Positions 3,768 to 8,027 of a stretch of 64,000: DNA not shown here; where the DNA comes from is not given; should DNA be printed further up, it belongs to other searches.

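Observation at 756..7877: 2373-aa single ORF that appears to fuse two complete GT-C-class membrane enzymes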

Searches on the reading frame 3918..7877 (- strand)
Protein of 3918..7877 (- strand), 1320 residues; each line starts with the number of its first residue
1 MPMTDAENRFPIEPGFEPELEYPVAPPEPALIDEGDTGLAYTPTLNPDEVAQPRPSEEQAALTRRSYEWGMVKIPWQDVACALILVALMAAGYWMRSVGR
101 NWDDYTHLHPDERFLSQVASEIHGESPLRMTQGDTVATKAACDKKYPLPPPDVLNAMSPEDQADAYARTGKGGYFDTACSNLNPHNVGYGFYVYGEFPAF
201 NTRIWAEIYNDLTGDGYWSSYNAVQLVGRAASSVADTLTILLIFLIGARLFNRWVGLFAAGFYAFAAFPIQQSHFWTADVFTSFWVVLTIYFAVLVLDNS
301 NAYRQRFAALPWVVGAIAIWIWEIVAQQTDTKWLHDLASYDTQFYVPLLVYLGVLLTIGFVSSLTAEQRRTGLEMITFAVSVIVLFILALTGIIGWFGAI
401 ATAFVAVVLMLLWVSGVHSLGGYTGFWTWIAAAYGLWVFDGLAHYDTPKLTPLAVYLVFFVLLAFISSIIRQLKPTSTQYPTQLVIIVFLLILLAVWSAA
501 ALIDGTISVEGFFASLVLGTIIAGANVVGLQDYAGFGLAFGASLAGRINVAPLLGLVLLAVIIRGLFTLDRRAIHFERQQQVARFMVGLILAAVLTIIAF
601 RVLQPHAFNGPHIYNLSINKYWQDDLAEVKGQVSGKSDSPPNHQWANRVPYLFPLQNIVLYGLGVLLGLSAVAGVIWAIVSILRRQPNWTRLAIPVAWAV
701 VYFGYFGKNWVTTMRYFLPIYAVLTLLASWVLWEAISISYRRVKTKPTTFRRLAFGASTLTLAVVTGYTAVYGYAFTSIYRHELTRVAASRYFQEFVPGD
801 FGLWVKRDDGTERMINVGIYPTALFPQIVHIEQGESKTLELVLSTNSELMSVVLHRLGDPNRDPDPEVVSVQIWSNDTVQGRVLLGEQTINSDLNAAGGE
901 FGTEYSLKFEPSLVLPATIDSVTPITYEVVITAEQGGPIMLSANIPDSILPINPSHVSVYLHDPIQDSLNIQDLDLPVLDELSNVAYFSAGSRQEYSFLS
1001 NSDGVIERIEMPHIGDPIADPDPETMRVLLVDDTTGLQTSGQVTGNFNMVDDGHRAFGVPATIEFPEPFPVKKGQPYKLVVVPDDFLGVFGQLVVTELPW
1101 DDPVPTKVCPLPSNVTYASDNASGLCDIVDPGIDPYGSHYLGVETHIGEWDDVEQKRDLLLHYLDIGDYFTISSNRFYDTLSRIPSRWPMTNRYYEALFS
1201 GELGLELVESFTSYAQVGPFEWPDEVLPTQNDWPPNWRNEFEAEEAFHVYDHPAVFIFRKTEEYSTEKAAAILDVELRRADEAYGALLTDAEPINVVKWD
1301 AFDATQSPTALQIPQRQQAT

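Call 10: search_solved_structures(query=window:3918-7877:-, max_evalue=10, show_alignments=2)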
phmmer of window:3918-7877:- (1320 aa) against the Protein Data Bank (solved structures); distinct sequences matched with E-value up to 10: 3.
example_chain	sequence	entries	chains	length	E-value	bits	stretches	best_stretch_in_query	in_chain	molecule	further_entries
1lc5_A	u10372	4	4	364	0.67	10.5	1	271-347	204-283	L-Threonine-O-3-Phosphate Decarboxylase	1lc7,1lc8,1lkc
9fmg_A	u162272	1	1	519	1.3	9.6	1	958-1004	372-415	Nitrogenase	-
9d9u_A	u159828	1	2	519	1.3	9.6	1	958-1004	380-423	Nitrogenase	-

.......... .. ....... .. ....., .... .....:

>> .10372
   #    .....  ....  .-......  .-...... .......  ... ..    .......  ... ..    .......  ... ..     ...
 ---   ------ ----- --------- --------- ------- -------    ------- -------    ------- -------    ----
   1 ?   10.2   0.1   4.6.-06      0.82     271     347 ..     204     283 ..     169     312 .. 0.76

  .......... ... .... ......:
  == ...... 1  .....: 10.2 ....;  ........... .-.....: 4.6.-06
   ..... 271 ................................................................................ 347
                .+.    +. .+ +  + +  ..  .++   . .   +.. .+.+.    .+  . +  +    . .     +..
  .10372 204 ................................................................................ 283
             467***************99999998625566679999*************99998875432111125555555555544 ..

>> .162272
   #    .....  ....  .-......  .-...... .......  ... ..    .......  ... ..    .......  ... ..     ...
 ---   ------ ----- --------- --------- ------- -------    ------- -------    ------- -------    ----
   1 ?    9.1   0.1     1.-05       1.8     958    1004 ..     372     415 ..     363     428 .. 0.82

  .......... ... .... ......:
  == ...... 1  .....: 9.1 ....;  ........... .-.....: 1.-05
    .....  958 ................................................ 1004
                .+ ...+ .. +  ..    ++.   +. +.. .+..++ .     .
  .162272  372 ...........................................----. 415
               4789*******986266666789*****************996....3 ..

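Call 12: find_homologous_proteins(query=window:3918-7877:-, max_evalue=0.001)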
Query window:3918-7877:- (1320 aa): 848 proteins with E <= 0.001 among 8000 candidates; the best 120 are listed.
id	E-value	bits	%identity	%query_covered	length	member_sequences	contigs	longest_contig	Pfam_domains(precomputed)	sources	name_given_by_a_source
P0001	0.0e+0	1200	45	96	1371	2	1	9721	PF13231.13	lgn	-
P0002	0.0e+0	1100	44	94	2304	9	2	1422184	PF10060.16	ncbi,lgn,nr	ncbi:MAG: hypothetical protein KJ064_01770 [Anaerolineae bacterium]|nr:hypothetical protein [Anaerol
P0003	0.0e+0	1079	43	93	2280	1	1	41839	PF10060.16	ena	-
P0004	0.0e+0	1079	43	94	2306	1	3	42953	PF10060.16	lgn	-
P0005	0.0e+0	1066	44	94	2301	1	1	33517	PF10060.16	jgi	-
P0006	1.4e-294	999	42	94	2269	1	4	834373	PF10060.16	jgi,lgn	-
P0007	7.6e-291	986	41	94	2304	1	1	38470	PF10060.16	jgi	jgi:uncharacterized membrane protein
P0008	4.9e-289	980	42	95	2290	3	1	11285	PF10060.16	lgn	-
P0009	5.9e-227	774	41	60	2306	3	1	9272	PF10060.16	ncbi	-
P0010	4.6e-220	752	37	94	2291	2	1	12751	PF10060.16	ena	-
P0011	2.7e-185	636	38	32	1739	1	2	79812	PF10060.16,PF13231.13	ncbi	-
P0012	4.8e-185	636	47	24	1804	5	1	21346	PF10060.16,PF13231.13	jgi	-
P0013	4.8e-184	632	35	60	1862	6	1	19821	PF10060.16,PF13231.13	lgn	-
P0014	4.7e-179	616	34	62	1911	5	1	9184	PF10060.16,PF13231.13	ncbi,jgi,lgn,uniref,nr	ncbi:MAG: hypothetical protein CUN49_09445 [Candidatus Thermofonsia Clade 1 bacterium]|uniref:Glycos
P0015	1.2e-178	614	34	63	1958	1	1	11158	PF10060.16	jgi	jgi:YYY domain-containing protein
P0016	7.4e-178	612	36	60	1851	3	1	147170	PF10060.16,PF13231.13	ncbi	-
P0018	1.3e-177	611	35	34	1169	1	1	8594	PF10060.16,PF13231.13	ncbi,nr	ncbi:MAG: glycosyltransferase family 39 protein, partial [Anaerolineae bacterium]|nr:glycosyltransfe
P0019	1.5e-177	611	39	29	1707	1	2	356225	PF10060.16,PF13231.13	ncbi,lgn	ncbi:MAG: hypothetical protein Kow0077_05430 [Anaerolineae bacterium]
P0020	5.7e-176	606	35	58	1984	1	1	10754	PF10060.16,PF13231.13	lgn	-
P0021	6.3e-176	605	34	59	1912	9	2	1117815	PF10060.16,PF13231.13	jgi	jgi:YYY domain-containing protein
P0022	1.6e-175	604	35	60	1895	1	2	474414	PF10060.16,PF13231.13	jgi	jgi:YYY domain-containing protein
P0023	4.7e-174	599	37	31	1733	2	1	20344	PF10060.16,PF13231.13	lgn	-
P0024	5.5e-174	599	34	35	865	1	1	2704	PF13231.13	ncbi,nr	ncbi:MAG: glycosyltransferase family 39 protein, partial [Anaerolineae bacterium]|nr:glycosyltransfe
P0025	2.0e-173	597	41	31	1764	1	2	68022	PF10060.16,PF13231.13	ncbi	-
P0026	2.9e-172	593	37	31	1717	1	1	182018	PF10060.16,PF13231.13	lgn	-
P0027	6.8e-172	592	36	59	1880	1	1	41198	PF10060.16,PF13231.13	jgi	jgi:YYY domain-containing protein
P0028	2.6e-168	580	39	29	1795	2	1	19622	PF10060.16,PF13231.13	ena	-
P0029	8.9e-168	578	36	59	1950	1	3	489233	PF10060.16,PF13231.13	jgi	jgi:YYY domain-containing protein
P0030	1.1e-166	575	36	31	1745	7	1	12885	PF10060.16,PF13231.13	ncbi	-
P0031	1.7e-166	574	39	29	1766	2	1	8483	PF10060.16,PF13231.13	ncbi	-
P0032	7.9e-166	572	43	24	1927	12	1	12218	PF10060.16,PF13231.13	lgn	-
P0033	1.9e-165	571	33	60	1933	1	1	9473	PF10060.16,PF13231.13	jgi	jgi:YYY domain-containing protein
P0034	2.1e-165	571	32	59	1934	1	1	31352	PF10060.16,PF13231.13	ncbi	-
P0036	9.4e-163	562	32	58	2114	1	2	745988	PF10060.16,PF13231.13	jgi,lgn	-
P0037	3.1e-162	560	35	62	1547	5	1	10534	PF10060.16,PF13231.13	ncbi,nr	ncbi:MAG: DUF2298 domain-containing protein, partial [Chloroflexota bacterium]|nr:DUF2298 domain-con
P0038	5.4e-162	559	41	27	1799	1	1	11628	PF10060.16,PF13231.13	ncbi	-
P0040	1.6e-160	554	36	31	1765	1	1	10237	PF10060.16,PF13231.13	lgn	-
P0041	2.1e-160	554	35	60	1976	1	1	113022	PF10060.16,PF13231.13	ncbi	ncbi:MAG: DUF2298 domain-containing protein [Chloroflexota bacterium]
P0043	5.5e-159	549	31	56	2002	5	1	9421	PF10060.16,PF13231.13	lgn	-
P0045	4.0e-158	546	41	22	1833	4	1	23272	PF10060.16,PF13231.13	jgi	-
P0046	1.3e-157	545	35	53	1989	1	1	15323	PF10060.16,PF13231.13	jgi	jgi:YYY domain-containing protein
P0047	2.0e-154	534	38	31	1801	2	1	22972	PF10060.16,PF13231.13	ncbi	-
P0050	4.3e-149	517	40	24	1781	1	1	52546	PF10060.16,PF13231.13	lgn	-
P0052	3.5e-147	510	40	22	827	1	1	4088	PF13231.13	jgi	jgi:hypothetical protein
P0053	1.9e-146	508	36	31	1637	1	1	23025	PF10060.16,PF13231.13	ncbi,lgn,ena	-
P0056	6.6e-146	506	32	36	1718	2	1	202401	PF10060.16,PF13231.13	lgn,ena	-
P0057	5.1e-144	500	31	30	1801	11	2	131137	PF10060.16,PF13231.13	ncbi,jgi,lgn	-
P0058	6.8e-143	496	40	25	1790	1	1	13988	PF10060.16,PF13231.13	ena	-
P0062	1.5e-138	482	45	22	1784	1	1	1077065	PF10060.16,PF13231.13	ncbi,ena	-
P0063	2.3e-136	474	36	31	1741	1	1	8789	PF10060.16,PF13231.13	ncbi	-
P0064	3.2e-133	464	36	65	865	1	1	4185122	PF13231.13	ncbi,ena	-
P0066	8.2e-129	449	29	31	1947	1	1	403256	PF10060.16,PF13231.13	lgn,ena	-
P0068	8.1e-125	436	38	26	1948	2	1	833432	PF10060.16,PF13231.13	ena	-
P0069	1.0e-123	432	39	25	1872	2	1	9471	PF10060.16,PF13231.13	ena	-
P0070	1.0e-121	426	37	28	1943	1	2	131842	PF10060.16,PF13231.13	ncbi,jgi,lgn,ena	-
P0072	2.7e-120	421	32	31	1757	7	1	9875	PF10060.16,PF13231.13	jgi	-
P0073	8.2e-120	420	36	25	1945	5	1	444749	PF10060.16,PF13231.13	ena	-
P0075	2.0e-111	392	31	26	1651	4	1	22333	PF10060.16,PF13231.13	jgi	jgi:YYY domain-containing protein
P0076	3.4e-110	388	33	31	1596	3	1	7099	PF10060.16,PF13231.13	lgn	-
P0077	4.8e-110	387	36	25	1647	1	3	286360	PF10060.16,PF13231.13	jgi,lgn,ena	-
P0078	1.5e-106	376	37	25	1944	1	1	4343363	PF10060.16,PF13231.13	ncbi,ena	-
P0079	2.2e-106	375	34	33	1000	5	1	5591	PF10060.16,PF13231.13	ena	-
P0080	8.9e-105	370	41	22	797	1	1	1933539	PF13231.13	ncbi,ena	-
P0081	1.2e-104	369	31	32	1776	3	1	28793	PF10060.16,PF13231.13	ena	-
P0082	5.0e-102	361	28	57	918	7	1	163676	PF02366.25,PF13231.13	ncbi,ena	-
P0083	8.2e-102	360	29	56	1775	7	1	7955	PF10060.16,PF02366.25,PF13231.13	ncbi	-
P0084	1.9e-101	359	32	31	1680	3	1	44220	PF10060.16,PF13231.13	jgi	-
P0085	3.6e-101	358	33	27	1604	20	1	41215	PF10060.16,PF13231.13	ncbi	-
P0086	1.6e-100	356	29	36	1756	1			PF10060.16,PF13231.13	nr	nr:glycosyltransferase family 39 protein [Anaerolineae bacterium]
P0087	3.6e-100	354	31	31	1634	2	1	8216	PF10060.16,PF13231.13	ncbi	ncbi:MAG: DUF2298 domain-containing protein [Anaerolineales bacterium]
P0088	9.6e-99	350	32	30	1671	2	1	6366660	PF10060.16,PF13231.13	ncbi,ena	-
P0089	1.2e-98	349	28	56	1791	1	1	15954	PF10060.16,PF13231.13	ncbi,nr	ncbi:MAG: glycosyltransferase family 39 protein [Anaerolineales bacterium]|nr:glycosyltransferase fa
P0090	2.9e-98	348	39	23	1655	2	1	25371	PF10060.16,PF13231.13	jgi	jgi:YYY domain-containing protein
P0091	1.5e-97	346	33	22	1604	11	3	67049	PF10060.16,PF13231.13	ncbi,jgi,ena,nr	ncbi:MAG TPA: hypothetical protein ENF27_04665 [Chloroflexi bacterium]|nr:hypothetical protein [Chlo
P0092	4.6e-97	344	30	31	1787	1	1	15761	PF10060.16,PF13231.13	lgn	-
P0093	7.0e-97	344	30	33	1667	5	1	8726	PF10060.16,PF13231.13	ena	-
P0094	9.7e-97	343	31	31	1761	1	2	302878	PF10060.16,PF13231.13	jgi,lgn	jgi:YYY domain-containing protein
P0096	1.2e-95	339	35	22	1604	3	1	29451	PF10060.16,PF13231.13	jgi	jgi:YYY domain-containing protein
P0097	1.3e-95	339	31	28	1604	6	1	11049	PF10060.16,PF13231.13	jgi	-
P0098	1.6e-95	339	31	60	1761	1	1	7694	PF10060.16,PF13231.13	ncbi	ncbi:MAG: DUF2298 domain-containing protein, partial [Anaerolineae bacterium]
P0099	1.7e-95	339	32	33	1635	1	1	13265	PF10060.16,PF13231.13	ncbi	-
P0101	1.0e-94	336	28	57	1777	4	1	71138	PF10060.16,PF13231.13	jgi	jgi:YYY domain-containing protein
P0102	1.1e-94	336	39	23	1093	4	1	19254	PF10060.16,PF02366.25,PF13231.13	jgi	-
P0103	1.3e-94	336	28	56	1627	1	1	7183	PF10060.16,PF13231.13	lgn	-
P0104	1.6e-94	336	32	28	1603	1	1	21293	PF10060.16,PF02366.25,PF13231.13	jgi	-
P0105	3.7e-94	335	29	56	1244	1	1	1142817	PF10060.16,PF02366.25,PF13231.13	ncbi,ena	-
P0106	3.9e-94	334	41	15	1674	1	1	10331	PF10060.16,PF13231.13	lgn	-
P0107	4.2e-94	334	28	56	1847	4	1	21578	PF10060.16,PF13231.13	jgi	-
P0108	4.9e-94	334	37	23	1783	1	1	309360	PF10060.16,PF13231.13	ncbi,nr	ncbi:MAG: glycosyltransferase family 39 protein [Anaerolineae bacterium]|nr:glycosyltransferase fami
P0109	5.4e-94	334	29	56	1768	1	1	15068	PF10060.16,PF13231.13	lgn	-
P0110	5.5e-94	334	38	24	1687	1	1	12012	PF10060.16,PF02366.25,PF13231.13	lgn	-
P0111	5.7e-94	334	28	57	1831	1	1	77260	PF10060.16,PF13231.13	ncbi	ncbi:DUF2298 domain-containing protein [Chloroflexota bacterium]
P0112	7.5e-94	333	29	31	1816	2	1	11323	PF10060.16,PF02366.25,PF13231.13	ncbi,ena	-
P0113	8.1e-94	333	29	59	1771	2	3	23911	PF10060.16,PF02366.25,PF13231.13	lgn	-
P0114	8.4e-94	333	28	55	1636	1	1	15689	PF10060.16,PF13231.13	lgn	-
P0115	1.3e-93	333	35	24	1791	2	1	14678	PF10060.16,PF13231.13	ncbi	-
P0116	1.3e-93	333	32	28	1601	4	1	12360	PF10060.16,PF13231.13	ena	-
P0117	1.4e-93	333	28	30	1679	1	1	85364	PF10060.16,PF13231.13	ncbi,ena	-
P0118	2.0e-93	332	31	28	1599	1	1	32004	PF10060.16,PF02366.25,PF13231.13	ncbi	-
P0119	2.3e-93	332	37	25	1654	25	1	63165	PF10060.16,PF02366.25,PF13231.13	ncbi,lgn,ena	-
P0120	2.5e-93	332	28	56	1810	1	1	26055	PF10060.16,PF13231.13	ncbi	-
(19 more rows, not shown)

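Call 24: find_encoding_contigs(protein=P0001, flank=10000, max_places=4)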
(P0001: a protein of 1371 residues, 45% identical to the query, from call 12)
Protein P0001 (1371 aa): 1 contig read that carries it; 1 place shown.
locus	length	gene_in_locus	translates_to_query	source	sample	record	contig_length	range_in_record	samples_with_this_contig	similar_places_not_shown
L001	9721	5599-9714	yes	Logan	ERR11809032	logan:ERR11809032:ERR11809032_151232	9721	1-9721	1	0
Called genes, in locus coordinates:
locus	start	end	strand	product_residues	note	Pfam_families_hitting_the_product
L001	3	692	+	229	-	?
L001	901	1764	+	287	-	PF13489:Methyltransf_23, PF01209:Ubie_methyltran, PF07021:MetW (weak), PF13847:Methyltransf_31, PF08241:Methyltransf_11, PF08242:Methyltransf_12, PF13649:Methyltransf_25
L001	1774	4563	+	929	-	-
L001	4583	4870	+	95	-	-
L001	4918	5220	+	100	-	PF18765:Polbeta, PF01909:NTP_transf_2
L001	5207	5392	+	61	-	-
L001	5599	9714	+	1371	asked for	PF13231:PMT_2 (weak)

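Call 25: find_encoding_contigs(protein=P0064, flank=10000, max_places=2)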
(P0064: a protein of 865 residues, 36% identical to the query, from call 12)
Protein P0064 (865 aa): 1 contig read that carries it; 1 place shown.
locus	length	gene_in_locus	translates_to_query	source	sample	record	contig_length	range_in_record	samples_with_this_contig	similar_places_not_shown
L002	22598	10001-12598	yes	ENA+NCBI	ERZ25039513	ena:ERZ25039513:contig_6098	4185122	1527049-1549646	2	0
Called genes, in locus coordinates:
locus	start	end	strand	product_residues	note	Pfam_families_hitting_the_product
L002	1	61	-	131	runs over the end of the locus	-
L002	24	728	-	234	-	PF13672:PP2C_2 (weak)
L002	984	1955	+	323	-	-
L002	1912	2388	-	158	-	-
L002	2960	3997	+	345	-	PF03706:LPG_synthase_TM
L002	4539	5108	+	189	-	PF20706:GT4-conflict, PF00534:Glycos_transf_1, PF13692:Glyco_trans_1_4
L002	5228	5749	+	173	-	PF14376:Haem_bd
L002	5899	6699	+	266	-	PF01209:Ubie_methyltran, PF13489:Methyltransf_23, PF13847:Methyltransf_31, PF08241:Methyltransf_11, PF08242:Methyltransf_12, PF13649:Methyltransf_25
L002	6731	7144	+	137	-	-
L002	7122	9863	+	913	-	-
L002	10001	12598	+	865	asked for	PF13231:PMT_2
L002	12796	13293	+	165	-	-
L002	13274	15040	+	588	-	PF10060:DUF2298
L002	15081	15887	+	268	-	PF10060:DUF2298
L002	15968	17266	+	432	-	PF10060:DUF2298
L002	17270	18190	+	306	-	PF10060:DUF2298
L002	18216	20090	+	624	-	PF10060:DUF2298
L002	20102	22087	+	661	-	-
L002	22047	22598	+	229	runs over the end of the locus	PF04542:Sigma70_r2, PF07638:Sigma70_ECF (weak), PF08281:Sigma70_r4_2, PF04545:Sigma70_r4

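Call 26: find_encoding_contigs(protein=P0082, flank=10000, max_places=2)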
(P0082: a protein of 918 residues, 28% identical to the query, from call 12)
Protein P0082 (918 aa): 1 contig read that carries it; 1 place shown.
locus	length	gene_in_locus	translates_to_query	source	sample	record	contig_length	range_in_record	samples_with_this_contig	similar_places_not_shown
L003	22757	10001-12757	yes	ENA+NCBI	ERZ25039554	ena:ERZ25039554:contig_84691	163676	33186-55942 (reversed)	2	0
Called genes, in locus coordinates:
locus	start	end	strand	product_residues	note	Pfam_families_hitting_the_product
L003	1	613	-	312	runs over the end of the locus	PF00288:GHMP_kinases_N, PF08544:GHMP_kinases_C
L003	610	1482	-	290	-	PF01040:UbiA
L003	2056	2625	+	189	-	PF01728:FtsJ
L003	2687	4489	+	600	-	PF00009:GTP_EFTU, PF03144:GTP_EFTU_D2, PF22042:EF-G_D2 (weak), PF00679:EFG_C, PF06421:LepA_C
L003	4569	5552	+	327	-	PF03706:LPG_synthase_TM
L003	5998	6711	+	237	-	PF00534:Glycos_transf_1, PF13692:Glyco_trans_1_4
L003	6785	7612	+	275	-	PF13489:Methyltransf_23, PF13649:Methyltransf_25, PF13847:Methyltransf_31 (weak), PF08241:Methyltransf_11, PF08242:Methyltransf_12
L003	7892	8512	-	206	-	-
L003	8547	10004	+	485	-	PF13231:PMT_2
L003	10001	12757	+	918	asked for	PF02366:PMT, PF13231:PMT_2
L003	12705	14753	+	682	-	PF10060:DUF2298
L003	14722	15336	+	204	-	-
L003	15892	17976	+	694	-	PF10060:DUF2298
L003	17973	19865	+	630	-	-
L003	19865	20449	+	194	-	PF02224:Cytidylate_kin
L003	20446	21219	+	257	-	PF01553:Acyltransferase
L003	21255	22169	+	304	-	PF01797:Y1_Tnp (faint)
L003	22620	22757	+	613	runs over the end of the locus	PF13230:GATase_4 (faint), PF13522:GATase_6, PF13537:GATase_7, PF01380:SIS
